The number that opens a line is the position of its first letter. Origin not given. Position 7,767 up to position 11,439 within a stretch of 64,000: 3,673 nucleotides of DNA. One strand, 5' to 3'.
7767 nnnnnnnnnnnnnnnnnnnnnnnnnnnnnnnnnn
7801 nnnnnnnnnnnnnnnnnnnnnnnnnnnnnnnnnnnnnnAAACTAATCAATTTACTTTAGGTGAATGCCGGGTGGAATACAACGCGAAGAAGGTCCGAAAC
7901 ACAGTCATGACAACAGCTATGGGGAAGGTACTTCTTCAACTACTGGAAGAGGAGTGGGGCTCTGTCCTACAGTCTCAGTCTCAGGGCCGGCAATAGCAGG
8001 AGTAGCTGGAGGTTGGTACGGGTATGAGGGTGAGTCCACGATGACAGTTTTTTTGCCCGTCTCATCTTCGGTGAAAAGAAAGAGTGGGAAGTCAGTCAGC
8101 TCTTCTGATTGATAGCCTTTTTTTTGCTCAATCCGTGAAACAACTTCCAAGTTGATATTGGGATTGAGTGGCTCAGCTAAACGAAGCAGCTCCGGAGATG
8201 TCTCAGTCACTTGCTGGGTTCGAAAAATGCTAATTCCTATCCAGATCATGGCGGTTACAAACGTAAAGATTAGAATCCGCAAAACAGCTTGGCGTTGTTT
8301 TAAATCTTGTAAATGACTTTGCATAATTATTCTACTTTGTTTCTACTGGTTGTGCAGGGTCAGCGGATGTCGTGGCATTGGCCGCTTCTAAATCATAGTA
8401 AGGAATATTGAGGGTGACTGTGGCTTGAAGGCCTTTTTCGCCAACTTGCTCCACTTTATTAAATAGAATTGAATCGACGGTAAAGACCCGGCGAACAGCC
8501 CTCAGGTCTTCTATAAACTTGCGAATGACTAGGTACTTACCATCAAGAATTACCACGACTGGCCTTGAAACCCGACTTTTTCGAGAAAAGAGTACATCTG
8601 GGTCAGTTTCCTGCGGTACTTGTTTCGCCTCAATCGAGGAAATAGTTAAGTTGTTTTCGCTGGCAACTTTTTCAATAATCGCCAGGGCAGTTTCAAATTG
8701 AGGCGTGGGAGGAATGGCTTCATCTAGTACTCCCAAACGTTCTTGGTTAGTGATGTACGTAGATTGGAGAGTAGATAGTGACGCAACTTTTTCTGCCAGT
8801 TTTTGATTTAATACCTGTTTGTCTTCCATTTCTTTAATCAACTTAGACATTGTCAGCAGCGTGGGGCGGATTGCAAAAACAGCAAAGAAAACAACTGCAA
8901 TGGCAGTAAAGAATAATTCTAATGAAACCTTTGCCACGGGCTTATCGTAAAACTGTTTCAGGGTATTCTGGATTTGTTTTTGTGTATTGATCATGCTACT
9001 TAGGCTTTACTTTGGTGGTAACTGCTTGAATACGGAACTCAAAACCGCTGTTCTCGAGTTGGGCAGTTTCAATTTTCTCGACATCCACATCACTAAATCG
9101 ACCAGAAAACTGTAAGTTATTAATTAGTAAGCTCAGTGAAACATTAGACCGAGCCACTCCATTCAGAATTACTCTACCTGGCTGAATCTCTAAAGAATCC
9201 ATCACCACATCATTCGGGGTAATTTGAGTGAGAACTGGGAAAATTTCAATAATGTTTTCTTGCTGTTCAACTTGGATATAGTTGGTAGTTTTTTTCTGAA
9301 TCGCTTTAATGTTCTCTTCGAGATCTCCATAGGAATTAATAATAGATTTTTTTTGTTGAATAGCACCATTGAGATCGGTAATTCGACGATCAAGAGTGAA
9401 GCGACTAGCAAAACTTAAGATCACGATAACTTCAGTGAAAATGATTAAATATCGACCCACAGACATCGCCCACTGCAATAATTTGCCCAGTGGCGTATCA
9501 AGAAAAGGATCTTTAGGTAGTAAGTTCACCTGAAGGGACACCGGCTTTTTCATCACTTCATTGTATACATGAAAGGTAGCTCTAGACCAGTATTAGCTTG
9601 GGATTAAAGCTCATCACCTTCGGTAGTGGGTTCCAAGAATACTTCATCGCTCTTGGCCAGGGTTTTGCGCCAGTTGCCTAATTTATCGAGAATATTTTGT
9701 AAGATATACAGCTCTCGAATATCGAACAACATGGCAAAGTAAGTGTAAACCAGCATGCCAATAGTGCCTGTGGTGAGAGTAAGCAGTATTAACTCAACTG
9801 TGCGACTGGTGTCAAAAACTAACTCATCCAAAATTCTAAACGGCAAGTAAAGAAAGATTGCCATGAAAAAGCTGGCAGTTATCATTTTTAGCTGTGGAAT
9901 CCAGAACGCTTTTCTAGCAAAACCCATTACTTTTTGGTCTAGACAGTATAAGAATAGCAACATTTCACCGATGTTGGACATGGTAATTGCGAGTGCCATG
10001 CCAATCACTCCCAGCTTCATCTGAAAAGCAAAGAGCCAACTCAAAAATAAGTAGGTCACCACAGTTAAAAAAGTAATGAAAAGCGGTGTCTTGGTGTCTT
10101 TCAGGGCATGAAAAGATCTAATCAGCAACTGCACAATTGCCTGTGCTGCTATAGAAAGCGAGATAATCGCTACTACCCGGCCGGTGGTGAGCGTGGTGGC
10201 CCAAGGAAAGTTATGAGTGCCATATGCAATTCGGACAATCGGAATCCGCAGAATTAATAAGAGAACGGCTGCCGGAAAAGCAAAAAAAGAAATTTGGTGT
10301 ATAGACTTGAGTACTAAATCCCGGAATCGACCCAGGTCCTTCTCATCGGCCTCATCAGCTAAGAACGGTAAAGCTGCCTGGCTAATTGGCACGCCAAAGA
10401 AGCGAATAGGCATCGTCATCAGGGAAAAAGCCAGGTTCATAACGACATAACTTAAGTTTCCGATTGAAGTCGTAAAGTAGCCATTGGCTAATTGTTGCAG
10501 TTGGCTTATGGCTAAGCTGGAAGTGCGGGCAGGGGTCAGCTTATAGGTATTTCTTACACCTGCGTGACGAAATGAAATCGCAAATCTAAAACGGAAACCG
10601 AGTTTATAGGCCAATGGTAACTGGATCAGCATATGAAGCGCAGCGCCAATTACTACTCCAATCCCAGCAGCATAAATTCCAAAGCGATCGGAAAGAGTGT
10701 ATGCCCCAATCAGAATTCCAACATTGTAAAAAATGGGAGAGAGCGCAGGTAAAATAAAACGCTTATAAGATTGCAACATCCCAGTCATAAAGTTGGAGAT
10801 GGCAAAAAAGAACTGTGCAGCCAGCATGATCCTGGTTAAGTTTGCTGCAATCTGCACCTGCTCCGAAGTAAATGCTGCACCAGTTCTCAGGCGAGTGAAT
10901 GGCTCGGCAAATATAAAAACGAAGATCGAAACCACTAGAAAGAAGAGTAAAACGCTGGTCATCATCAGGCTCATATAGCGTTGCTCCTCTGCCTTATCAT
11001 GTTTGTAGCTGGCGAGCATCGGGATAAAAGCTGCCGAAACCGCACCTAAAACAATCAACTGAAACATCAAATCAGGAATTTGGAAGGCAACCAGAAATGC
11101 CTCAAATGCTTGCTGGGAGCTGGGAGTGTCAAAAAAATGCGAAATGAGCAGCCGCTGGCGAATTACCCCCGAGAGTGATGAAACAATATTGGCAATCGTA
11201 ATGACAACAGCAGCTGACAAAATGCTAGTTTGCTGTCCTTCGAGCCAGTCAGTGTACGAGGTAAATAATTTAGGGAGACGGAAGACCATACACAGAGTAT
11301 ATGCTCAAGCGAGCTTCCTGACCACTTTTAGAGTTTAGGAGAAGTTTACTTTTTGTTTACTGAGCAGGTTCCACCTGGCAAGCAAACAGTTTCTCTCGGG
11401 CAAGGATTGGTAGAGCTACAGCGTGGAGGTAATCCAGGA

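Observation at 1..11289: Candidate protein O-glycosylation locus fused to a type IV pilus assembly cluster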

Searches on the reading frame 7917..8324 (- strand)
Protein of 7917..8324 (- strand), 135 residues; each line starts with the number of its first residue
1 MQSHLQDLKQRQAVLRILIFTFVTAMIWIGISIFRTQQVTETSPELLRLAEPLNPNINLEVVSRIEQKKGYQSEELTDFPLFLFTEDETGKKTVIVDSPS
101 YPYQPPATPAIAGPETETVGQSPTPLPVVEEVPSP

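Call 5: search_protein_families(library=pfam, proteins=[window:7917-8324:-], max_evalue=0.01)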
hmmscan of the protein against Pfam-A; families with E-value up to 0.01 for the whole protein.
window:7917-8324:- (135 aa): 0 families

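Call 6: search_protein_families(library=ncbifam, proteins=[window:7917-8324:-], max_evalue=0.01)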
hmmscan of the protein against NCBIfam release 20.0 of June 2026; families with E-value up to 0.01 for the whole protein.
window:7917-8324:- (135 aa): 0 families

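Call 88: search_solved_structures(query=A11, max_evalue=5)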
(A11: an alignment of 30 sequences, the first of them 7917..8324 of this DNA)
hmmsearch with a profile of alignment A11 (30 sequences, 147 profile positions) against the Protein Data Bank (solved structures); distinct sequences matched with E-value up to 5: 1.
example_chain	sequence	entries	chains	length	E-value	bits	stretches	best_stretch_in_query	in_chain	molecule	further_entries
8b9z_H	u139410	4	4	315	0.36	14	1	17-43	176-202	NADH-ubiquinone oxidoreductase chain 1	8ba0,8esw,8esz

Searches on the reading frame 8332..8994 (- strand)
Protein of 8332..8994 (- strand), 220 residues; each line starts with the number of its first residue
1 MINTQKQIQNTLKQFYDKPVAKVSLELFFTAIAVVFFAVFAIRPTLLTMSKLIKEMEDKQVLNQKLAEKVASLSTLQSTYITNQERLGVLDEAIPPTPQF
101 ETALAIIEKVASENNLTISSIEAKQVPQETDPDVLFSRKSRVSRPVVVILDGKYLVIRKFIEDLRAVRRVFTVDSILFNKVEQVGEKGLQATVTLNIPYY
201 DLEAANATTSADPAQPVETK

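Call 5: search_protein_families(library=pfam, proteins=[window:8332-8994:-], max_evalue=0.01)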
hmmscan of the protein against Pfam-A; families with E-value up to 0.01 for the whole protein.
window:8332-8994:- (220 aa): 1 family
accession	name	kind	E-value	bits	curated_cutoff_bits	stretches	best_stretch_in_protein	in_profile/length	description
PF04350.18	PilO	-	8.7e-08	32.9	22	1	59-196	12-139/145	Pilus assembly protein, PilO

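Call 6: search_protein_families(library=ncbifam, proteins=[window:8332-8994:-], max_evalue=0.01)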
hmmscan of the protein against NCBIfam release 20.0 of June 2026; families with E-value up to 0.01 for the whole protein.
window:8332-8994:- (220 aa): 0 families

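Call 87: search_solved_structures(query=A10, max_evalue=1)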
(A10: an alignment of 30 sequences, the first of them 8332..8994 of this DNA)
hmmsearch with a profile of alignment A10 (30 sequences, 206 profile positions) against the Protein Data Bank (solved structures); distinct sequences matched with E-value up to 1: 2.
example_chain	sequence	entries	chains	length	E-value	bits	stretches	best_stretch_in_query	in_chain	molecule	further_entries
3jc8_Oa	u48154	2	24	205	2.5e-07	33.4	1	12-193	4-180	PilO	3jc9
2rjz_A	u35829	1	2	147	0.58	12.6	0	72-195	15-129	PilO protein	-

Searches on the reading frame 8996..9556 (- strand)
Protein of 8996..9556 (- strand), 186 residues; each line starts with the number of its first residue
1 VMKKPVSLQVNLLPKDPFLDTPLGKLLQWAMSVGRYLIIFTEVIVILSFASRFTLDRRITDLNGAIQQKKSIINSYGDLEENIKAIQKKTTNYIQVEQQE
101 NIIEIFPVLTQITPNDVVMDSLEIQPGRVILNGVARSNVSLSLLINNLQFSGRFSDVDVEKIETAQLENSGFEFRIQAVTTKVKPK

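Call 5: search_protein_families(library=pfam, proteins=[window:8996-9556:-], max_evalue=0.01)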
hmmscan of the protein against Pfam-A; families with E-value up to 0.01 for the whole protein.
window:8996-9556:- (186 aa): 1 family
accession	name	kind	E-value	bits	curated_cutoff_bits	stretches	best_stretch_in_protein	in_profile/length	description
PF05137.18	PilN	-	3.9e-13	49.7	22.8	1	108-178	5-76/78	Fimbrial assembly protein (PilN)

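Call 6: search_protein_families(library=ncbifam, proteins=[window:8996-9556:-], max_evalue=0.01)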
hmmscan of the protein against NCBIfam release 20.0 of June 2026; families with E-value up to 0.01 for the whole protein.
window:8996-9556:- (186 aa): 0 families

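Call 86: search_solved_structures(query=A9, max_evalue=1)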
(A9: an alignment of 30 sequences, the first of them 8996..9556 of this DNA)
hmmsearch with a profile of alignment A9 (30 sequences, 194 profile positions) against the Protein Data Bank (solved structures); distinct sequences matched with E-value up to 1: 3.
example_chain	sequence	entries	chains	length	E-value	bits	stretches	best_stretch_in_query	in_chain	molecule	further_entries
3jc8_Na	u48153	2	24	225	0.043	16.5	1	64-145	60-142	PilN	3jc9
5xau_C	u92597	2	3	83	0.69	12.6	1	55-91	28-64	Laminin subunit gamma-1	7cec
5mc9_C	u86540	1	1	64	0.79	12.4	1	54-98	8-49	Laminin subunit gamma-1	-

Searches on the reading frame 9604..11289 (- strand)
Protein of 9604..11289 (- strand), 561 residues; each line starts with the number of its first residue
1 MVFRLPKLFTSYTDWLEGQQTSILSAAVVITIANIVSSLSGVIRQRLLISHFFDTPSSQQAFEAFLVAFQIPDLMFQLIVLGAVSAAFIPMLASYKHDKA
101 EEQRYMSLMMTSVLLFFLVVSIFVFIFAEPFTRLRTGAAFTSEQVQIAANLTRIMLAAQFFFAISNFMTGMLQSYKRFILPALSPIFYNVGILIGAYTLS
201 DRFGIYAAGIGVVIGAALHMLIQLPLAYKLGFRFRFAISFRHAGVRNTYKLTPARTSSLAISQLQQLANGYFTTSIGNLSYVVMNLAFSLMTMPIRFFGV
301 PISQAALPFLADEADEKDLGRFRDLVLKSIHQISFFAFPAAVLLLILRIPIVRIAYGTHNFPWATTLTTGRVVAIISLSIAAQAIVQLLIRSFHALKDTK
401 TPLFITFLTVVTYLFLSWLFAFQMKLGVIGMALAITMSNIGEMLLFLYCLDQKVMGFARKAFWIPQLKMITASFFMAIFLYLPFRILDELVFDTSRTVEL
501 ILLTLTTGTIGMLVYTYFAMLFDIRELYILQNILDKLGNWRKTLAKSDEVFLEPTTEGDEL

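Call 9: search_protein_families(library=pfam, proteins=[window:9604-11289:-], max_evalue=0.001)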
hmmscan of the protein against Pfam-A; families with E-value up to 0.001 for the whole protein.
window:9604-11289:- (561 aa): 3 families
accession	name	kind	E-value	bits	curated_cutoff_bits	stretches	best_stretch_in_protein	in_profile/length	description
PF03023.19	MurJ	-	8.5e-70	236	27.4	1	62-485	11-434/451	Lipid II flippase MurJ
PF13440.11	Polysacc_synt_3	-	4.6e-07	29.8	23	1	203-358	137-286/293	Polysaccharide biosynthesis protein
PF01554.23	MatE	-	5.2e-05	23.4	24.9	1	103-187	69-150/161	MatE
